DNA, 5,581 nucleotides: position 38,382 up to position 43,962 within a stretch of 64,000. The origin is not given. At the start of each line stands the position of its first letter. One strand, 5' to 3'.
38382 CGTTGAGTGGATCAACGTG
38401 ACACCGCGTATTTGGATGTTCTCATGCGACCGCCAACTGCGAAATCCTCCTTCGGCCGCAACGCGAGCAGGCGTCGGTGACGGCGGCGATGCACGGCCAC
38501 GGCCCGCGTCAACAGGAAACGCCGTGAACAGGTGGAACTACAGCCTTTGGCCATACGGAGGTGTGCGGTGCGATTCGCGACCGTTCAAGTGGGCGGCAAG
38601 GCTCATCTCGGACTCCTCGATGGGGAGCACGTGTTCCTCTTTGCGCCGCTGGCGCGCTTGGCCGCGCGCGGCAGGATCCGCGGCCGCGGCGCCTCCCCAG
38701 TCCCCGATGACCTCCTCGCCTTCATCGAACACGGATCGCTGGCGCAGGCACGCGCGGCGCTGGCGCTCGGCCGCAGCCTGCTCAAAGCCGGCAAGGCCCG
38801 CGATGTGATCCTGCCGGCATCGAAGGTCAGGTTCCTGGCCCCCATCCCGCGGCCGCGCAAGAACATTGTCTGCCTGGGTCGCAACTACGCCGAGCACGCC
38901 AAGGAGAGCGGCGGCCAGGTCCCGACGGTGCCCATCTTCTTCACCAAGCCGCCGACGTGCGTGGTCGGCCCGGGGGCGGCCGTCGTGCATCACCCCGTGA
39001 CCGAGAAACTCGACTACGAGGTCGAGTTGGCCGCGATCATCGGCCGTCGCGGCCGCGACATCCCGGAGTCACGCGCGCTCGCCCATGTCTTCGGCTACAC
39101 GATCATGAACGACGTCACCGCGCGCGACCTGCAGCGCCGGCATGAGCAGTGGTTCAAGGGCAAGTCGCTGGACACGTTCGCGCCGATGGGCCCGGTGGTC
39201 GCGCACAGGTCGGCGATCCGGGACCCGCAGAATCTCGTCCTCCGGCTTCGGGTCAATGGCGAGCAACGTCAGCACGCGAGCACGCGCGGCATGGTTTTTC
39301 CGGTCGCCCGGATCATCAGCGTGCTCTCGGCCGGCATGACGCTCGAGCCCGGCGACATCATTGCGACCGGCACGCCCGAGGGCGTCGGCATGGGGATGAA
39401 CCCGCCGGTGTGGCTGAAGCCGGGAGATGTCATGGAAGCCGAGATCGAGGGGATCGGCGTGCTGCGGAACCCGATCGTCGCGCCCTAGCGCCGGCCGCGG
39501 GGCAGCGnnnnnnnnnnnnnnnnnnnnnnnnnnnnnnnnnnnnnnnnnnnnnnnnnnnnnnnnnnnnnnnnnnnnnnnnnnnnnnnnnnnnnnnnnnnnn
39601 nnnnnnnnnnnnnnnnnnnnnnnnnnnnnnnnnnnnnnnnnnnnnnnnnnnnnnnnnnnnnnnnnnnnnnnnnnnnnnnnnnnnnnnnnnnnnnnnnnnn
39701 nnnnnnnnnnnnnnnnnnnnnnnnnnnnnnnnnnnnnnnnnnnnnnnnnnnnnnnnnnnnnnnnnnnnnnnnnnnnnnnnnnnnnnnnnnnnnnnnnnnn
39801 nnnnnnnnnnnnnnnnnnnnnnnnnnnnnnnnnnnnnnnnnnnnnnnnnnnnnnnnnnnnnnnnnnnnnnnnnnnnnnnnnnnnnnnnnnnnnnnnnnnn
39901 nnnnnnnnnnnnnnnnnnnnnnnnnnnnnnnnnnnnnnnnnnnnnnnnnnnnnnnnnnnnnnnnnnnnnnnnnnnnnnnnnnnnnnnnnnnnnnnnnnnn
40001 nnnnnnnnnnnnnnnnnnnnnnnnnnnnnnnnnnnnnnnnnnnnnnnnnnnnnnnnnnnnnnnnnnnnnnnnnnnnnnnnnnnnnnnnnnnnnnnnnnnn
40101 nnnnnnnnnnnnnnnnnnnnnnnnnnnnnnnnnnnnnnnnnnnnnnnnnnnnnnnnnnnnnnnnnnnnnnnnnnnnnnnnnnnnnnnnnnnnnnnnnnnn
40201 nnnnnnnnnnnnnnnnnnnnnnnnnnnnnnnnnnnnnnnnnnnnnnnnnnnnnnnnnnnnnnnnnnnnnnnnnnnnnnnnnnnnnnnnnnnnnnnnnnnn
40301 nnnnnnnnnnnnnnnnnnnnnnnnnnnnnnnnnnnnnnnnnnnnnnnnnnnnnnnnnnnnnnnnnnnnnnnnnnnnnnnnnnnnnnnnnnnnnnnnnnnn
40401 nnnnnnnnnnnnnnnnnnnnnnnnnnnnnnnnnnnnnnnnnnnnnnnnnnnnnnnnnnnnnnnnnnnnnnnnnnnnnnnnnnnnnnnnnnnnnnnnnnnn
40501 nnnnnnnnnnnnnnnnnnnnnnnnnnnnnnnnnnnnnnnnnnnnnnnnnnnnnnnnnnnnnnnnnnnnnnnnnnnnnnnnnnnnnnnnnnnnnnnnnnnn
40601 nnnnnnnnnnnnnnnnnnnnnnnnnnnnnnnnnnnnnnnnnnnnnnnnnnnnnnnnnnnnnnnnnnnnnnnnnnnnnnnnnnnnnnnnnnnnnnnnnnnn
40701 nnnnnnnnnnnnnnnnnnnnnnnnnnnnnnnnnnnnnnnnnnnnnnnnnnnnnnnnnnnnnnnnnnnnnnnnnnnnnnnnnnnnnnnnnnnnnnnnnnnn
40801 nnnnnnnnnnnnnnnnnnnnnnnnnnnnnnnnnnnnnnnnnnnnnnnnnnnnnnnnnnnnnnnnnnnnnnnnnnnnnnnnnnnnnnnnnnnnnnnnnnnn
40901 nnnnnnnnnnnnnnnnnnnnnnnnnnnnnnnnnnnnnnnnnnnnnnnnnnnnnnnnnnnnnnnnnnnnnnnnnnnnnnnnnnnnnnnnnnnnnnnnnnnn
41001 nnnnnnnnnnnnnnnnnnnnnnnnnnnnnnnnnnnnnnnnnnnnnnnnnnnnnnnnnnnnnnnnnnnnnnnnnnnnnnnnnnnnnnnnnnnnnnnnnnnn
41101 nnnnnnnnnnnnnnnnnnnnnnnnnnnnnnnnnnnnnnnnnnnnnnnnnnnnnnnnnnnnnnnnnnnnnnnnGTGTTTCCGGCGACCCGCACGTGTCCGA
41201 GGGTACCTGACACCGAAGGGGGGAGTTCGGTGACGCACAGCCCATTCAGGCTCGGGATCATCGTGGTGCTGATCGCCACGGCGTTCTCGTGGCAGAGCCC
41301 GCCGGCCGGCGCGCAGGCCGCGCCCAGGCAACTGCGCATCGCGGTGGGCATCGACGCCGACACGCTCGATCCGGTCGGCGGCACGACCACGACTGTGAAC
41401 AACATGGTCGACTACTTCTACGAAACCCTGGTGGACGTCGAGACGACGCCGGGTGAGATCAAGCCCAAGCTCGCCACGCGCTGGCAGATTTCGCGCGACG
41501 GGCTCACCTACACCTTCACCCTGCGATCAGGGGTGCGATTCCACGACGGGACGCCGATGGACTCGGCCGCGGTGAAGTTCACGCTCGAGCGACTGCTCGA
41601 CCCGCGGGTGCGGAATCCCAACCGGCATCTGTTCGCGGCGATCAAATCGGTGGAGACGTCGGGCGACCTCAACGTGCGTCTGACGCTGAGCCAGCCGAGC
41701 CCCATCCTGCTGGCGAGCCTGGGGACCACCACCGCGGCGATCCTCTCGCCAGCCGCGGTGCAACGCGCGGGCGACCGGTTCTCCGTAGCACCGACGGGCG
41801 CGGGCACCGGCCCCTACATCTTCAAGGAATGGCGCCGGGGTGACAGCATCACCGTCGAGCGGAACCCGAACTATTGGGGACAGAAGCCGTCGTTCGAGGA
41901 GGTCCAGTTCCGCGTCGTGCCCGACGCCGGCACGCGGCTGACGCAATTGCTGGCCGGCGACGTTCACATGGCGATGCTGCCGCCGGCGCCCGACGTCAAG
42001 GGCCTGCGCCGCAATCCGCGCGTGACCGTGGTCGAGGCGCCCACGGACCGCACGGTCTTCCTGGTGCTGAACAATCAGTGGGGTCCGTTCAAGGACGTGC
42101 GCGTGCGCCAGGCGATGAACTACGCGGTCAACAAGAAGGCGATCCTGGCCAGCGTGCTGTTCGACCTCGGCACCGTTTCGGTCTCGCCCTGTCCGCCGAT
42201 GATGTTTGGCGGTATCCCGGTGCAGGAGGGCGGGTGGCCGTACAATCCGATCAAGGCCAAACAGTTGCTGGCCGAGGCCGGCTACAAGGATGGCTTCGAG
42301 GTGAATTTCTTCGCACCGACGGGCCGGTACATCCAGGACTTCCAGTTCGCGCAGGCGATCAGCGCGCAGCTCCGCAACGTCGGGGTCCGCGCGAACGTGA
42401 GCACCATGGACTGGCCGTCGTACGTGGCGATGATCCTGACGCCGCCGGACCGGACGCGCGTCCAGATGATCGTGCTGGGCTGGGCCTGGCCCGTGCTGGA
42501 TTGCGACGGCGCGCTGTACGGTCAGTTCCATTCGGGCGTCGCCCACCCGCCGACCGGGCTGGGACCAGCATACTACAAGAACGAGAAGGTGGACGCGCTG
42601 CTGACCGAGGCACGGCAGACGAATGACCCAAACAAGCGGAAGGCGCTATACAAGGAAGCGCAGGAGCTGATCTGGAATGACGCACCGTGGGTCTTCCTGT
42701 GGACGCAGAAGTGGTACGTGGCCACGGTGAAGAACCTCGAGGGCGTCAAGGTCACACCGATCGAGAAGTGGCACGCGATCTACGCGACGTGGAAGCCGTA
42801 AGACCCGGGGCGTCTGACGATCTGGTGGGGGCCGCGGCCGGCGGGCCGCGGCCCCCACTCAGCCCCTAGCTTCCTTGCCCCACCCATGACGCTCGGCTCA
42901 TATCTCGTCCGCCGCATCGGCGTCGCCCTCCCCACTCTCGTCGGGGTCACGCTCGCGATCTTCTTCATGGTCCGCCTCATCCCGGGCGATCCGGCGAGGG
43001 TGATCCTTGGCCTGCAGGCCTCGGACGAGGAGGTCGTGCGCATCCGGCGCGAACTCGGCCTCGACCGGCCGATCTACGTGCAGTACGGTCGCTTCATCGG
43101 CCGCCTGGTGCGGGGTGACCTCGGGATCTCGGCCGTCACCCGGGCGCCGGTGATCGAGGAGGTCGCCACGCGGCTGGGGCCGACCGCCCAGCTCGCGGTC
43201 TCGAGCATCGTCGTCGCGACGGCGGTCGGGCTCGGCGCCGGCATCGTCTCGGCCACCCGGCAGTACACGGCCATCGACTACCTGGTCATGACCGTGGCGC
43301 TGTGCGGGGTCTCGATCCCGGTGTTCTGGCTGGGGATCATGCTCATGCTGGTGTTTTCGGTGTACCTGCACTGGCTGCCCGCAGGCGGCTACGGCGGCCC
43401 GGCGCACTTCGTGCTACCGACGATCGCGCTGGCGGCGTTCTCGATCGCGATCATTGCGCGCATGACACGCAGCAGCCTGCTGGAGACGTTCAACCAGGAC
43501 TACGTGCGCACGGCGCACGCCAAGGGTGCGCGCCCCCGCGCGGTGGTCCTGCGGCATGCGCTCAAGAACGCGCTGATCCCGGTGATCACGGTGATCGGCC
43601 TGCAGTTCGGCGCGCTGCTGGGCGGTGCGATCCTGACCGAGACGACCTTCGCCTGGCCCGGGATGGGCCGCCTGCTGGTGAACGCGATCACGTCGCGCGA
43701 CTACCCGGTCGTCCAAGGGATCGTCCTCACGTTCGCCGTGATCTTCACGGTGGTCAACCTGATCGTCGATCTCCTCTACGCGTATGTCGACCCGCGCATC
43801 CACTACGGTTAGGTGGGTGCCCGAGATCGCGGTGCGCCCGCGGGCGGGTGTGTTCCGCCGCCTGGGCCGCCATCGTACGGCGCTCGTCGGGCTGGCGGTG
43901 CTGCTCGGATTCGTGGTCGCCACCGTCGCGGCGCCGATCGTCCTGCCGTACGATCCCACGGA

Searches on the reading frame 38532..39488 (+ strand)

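Call 6: search_protein_families(library=pfam, proteins=[window:38532-39488:+], max_evalue=0.01)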
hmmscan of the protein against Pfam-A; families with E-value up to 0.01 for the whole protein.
window:38532-39488:+ (318 aa): 1 family
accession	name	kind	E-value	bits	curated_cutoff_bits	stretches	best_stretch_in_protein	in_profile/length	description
PF01557.24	FAA_hydrolase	-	3e-78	262.8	23.9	1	112-316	2-214/214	Fumarylacetoacetate (FAA) hydrolase C-terminal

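Call 29: search_protein_families(library=ncbifam, proteins=[window:38532-39488:+], max_evalue=0.00001)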
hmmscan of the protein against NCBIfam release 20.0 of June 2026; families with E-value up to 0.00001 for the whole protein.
window:38532-39488:+ (318 aa): 7 families
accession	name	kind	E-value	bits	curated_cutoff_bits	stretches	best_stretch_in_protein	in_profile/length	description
NF053535.1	DhyDRhmHlse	equivalog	3.8e-61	206.9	500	1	94-316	56-279/284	2,4-didehydro-3-deoxy-L-rhamnonate hydrolase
TIGR02303.1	HpaG-C-term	equivalog_domain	4.3e-52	177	276.4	1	91-316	26-243/245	4-hydroxyphenylacetate degradation bifunctional isomerase/decarboxylase, C-terminal subunit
NF011750.0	PRK15203.1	equivalog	3.1e-42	144.8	811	1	106-317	219-424/429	4-hydroxyphenylacetate degradation bifunctional isomerase/decarboxylase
NF009399.0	PRK12764.1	equivalog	1.2e-37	130.1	444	1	107-307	19-211/501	fumarylacetoacetate hydrolase family protein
NF007967.0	PRK10691.1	equivalog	2.8e-37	128.2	201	1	108-287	15-198/219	fumarylacetoacetate hydrolase family protein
TIGR02305.1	HpaG-N-term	equivalog_domain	2.6e-31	108.8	228.65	1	130-315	29-205/205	4-hydroxyphenylacetate degradation bifunctional isomerase/decarboxylase, N-terminal subunit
TIGR01266.1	fum_ac_acetase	equivalog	4.8e-08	32.3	375.3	1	148-205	185-245/420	fumarylacetoacetase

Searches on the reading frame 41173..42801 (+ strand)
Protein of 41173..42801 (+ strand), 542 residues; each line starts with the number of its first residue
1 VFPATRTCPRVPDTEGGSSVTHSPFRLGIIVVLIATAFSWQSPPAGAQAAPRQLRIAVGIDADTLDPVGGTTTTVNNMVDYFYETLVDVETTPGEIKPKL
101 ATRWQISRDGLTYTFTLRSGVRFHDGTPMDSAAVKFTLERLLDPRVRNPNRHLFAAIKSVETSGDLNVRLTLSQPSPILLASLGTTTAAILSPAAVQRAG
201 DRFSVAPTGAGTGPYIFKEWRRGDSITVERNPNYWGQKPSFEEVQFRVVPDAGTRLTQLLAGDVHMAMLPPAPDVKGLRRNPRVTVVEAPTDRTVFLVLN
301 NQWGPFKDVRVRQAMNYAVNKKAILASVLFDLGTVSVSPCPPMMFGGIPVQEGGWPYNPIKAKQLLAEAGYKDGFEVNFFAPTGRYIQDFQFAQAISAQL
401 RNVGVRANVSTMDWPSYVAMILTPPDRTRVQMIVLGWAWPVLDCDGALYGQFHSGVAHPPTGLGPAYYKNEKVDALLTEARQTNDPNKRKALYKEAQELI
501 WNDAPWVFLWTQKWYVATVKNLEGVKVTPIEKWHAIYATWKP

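Call 7: search_protein_families(library=pfam, proteins=[window:41173-42801:+], max_evalue=0.01)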
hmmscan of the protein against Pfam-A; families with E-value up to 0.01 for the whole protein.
window:41173-42801:+ (542 aa): 1 family
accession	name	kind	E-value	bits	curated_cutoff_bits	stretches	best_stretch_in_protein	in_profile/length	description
PF00496.27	SBP_bac_5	-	2e-97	327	32.4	1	95-455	1-364/368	Bacterial extracellular solute-binding proteins, family 5 Middle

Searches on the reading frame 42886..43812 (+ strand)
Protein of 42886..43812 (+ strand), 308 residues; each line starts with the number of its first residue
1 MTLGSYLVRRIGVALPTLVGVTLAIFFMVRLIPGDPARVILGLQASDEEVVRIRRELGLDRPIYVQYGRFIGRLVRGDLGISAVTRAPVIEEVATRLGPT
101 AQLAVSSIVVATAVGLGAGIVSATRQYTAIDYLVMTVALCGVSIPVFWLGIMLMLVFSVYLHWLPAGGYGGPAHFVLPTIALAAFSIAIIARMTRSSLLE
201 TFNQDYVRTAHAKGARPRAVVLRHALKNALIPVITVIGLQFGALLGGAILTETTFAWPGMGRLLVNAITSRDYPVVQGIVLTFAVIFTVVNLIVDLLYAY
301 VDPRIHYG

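Call 7: search_protein_families(library=pfam, proteins=[window:42886-43812:+], max_evalue=0.01)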
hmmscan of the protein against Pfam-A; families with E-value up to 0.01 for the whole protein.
window:42886-43812:+ (308 aa): 2 families
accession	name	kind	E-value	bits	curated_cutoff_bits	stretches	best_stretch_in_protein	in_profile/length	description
PF00528.27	BPD_transp_1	-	1.9e-44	152.1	26.4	1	115-306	1-183/184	Binding-protein-dependent transport system inner membrane component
PF19300.4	BPD_transp_1_N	-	1.3e-12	48.4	23.8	1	6-78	4-76/114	Binding-prot-dependent transport system membrane comp, N-term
